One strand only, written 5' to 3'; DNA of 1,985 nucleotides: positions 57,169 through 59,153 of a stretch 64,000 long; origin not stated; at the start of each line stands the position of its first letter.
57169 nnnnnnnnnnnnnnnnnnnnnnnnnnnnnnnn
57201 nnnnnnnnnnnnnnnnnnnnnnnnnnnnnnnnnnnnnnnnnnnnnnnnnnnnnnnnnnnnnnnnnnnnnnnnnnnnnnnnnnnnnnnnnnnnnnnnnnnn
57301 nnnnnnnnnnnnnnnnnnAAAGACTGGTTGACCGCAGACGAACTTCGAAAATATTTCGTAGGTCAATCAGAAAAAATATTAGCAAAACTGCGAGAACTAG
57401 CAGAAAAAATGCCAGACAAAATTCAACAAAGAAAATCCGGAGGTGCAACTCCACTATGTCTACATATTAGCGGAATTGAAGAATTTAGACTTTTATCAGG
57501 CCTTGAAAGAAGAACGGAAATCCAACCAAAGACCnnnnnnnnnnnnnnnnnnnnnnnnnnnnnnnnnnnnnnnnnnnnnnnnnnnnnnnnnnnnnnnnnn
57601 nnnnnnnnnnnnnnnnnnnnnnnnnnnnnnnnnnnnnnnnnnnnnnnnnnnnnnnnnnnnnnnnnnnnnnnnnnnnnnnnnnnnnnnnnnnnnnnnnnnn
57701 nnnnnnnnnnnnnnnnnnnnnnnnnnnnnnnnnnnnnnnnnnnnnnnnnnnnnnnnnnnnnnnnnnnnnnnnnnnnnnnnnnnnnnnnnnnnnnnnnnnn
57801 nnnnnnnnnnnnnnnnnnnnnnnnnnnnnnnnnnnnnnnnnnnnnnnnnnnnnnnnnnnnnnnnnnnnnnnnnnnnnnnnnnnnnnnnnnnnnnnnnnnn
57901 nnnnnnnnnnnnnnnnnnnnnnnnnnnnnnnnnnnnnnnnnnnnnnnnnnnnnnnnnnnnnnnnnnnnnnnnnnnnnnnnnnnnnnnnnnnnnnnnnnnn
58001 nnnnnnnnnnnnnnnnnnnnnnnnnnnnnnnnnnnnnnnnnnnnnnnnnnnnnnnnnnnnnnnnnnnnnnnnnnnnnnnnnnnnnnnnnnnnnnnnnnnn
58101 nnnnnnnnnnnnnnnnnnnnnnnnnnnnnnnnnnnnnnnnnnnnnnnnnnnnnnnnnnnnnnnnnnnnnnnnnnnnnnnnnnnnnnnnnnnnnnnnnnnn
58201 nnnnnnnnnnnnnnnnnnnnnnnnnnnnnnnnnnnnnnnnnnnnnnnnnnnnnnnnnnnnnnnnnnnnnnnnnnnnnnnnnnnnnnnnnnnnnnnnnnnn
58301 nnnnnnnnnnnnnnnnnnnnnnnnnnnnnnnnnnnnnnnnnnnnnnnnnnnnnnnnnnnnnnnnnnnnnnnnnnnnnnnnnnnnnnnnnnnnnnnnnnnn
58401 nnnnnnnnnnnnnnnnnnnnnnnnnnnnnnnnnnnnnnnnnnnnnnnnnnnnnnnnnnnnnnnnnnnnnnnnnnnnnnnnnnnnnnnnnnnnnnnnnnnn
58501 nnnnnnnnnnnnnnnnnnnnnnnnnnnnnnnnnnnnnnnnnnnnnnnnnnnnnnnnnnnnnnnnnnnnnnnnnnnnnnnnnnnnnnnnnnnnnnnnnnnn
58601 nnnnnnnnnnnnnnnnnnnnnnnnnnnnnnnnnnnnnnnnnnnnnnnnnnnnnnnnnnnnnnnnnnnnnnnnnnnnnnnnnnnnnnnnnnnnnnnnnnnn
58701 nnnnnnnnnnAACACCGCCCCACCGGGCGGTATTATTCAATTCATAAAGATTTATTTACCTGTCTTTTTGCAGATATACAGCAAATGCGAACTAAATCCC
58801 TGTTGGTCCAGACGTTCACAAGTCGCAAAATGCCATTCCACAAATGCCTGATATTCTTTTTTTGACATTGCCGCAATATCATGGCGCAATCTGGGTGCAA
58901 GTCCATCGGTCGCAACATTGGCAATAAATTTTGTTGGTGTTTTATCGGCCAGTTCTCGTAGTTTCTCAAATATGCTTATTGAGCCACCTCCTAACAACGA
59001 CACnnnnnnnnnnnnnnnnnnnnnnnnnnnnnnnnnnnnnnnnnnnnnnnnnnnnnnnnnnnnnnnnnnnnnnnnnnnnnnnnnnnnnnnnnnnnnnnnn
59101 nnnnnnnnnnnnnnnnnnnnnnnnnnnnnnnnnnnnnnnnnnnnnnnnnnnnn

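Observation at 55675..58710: SF2 helicase carrying an array of seven ~70-aa HTH-like repeats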

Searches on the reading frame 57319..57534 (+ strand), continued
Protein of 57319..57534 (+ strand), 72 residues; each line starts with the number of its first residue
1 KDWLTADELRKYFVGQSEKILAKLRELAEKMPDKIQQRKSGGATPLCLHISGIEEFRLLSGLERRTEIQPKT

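Call 81: fold_search(model_id=the predicted structure, library=viral)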
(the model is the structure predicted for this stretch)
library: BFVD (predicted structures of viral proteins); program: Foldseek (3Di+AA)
matches with E <= 10: 768; with E <= 0.001: 0
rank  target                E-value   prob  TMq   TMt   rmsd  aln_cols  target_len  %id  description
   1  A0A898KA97            5.6e-02  0.99  0.58  0.24   3.2        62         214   14  (no name in the UniProt tables at hand)
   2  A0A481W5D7            7.3e-02  0.77  0.50  0.14   4.9        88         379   19  Antirepressor protein C-terminal domain-containing protein [Fusobacterium phage Fnu1]
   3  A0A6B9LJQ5            1.1e-01  0.85  0.51  0.45   5.3        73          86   18  Uncharacterized protein [Flavobacterium phage vB_FspS_lillamy9-2]
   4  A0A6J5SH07            1.3e-01  0.89  0.50  0.48   3.7        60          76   18  Helix-turn-helix domain containing protein [uncultured Caudovirales phage]
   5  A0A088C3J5            1.4e-01  0.82  0.52  0.23   3.6        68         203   19  (no name in the UniProt tables at hand)
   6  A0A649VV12            2.9e-01  0.21  0.31  0.21   5.0        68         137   16  Helix-turn-helix DNA binding protein [Gordonia phage EMoore]
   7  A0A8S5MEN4            3.1e-01  0.44  0.46  0.36   9.4        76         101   13  Pyocin activator protein PrtN [Siphoviridae sp. ctS1E53]
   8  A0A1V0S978            3.4e-01  0.72  0.52  0.26   3.2        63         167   14  Uncharacterized protein [Catovirus CTV1]
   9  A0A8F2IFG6            3.4e-01  0.69  0.51  0.53   3.5        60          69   13  Excise [Gordonia phage VanLee]
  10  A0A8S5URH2            3.4e-01  0.60  0.51  0.46   4.2        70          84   11  Uncharacterized protein [Myoviridae sp. ctsIb3]
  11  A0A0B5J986            3.4e-01  0.60  0.53  0.11   6.6        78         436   19  Uncharacterized protein [Pandoravirus inopinatum]
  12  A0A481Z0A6            3.4e-01  0.30  0.37  0.14   5.6        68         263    9  RING-type domain-containing protein [Mimivirus LCMiAC01]
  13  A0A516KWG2            3.6e-01  0.51  0.46  0.32   9.0        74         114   14  (no name in the UniProt tables at hand)
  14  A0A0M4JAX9            3.8e-01  0.38  0.40  0.32   5.4        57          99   19  (no name in the UniProt tables at hand)
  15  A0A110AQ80            4.1e-01  0.47  0.46  0.19   4.1        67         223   16  MSV199 domain-containing protein [Glossina hytrovirus (isolate Glossina pallidipes/Ethiopia/Seibersdorf/-)]
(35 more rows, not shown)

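Call 86: list_cluster_members(proteins=[P0124, P0130, P0123, P0133, P0153, P0129, P0011, P0120])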
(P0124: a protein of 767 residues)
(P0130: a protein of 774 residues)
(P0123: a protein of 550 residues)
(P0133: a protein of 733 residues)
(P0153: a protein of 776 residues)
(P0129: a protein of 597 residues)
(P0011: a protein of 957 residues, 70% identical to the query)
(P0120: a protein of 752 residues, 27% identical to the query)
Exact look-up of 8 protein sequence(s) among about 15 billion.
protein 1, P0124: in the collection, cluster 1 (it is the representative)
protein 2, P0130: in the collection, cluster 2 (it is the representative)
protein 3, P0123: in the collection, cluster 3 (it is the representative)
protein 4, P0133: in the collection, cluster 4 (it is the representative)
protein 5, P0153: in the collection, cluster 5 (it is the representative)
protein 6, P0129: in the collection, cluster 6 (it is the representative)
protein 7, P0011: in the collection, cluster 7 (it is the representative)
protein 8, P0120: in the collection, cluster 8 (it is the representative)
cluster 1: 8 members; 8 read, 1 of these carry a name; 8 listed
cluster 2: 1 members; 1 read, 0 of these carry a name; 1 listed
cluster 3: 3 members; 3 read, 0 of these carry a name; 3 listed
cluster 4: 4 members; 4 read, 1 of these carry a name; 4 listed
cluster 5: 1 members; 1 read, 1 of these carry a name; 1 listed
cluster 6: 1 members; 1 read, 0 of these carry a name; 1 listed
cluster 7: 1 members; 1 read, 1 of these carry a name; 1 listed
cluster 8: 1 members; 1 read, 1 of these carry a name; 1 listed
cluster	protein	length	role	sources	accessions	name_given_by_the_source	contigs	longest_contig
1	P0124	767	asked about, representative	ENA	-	-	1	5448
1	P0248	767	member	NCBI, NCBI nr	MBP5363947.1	MAG: hypothetical protein J6Y49_01190 [Alphaproteobacteria bacterium] | hypothetical protein [Alphaproteobacteria bacterium]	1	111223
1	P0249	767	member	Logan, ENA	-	-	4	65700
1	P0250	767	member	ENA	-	-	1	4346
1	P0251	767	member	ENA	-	-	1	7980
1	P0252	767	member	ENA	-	-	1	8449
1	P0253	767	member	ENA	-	-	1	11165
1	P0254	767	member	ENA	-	-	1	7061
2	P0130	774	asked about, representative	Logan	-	-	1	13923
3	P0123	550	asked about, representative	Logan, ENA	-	-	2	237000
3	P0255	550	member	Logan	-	-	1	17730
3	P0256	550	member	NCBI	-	-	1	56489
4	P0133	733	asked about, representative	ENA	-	-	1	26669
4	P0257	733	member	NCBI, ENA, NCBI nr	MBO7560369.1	MAG: hypothetical protein J6T27_04425 [Alphaproteobacteria bacterium] | hypothetical protein [Alphaproteobacteria bacterium]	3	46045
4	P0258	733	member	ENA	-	-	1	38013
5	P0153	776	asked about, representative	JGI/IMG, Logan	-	hypothetical protein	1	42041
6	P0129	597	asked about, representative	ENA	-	-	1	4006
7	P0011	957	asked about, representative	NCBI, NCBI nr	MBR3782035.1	MAG: DEAD/DEAH box helicase family protein [Alphaproteobacteria bacterium] | DEAD/DEAH box helicase family protein [Alphaproteobacteria bacterium]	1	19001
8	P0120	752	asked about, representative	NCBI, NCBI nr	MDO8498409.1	MAG: DEAD/DEAH box helicase [bacterium] | DEAD/DEAH box helicase [bacterium]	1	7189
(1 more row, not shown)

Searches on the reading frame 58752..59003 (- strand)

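Call 7: search_protein_families(library=ncbifam, proteins=[window:58752-59003:-], max_evalue=1)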
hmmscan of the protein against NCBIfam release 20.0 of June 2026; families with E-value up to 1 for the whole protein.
window:58752-59003:- (83 aa): 3 families
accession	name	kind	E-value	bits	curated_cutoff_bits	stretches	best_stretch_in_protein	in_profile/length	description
NF007079.0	PRK09532.1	equivalog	0.12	10.5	1525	1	21-77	297-350/876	DNA polymerase III subunit alpha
NF005243.0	PRK06753.1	equivalog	0.14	11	365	1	19-58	134-173/374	hypothetical protein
NF009529.0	PRK12893.1-2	equivalog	0.19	10.5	508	1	11-69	143-198/411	Zn-dependent hydrolase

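Call 8: search_protein_families(library=padloc, proteins=[window:58752-59003:-], max_evalue=1)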
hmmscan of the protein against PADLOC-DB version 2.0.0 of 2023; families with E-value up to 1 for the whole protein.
window:58752-59003:- (83 aa): 0 families

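Call 30: search_protein_families(library=pfam, proteins=[window:58752-59003:-], max_evalue=0.1)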
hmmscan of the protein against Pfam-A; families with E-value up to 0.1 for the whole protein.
window:58752-59003:- (83 aa): 0 families
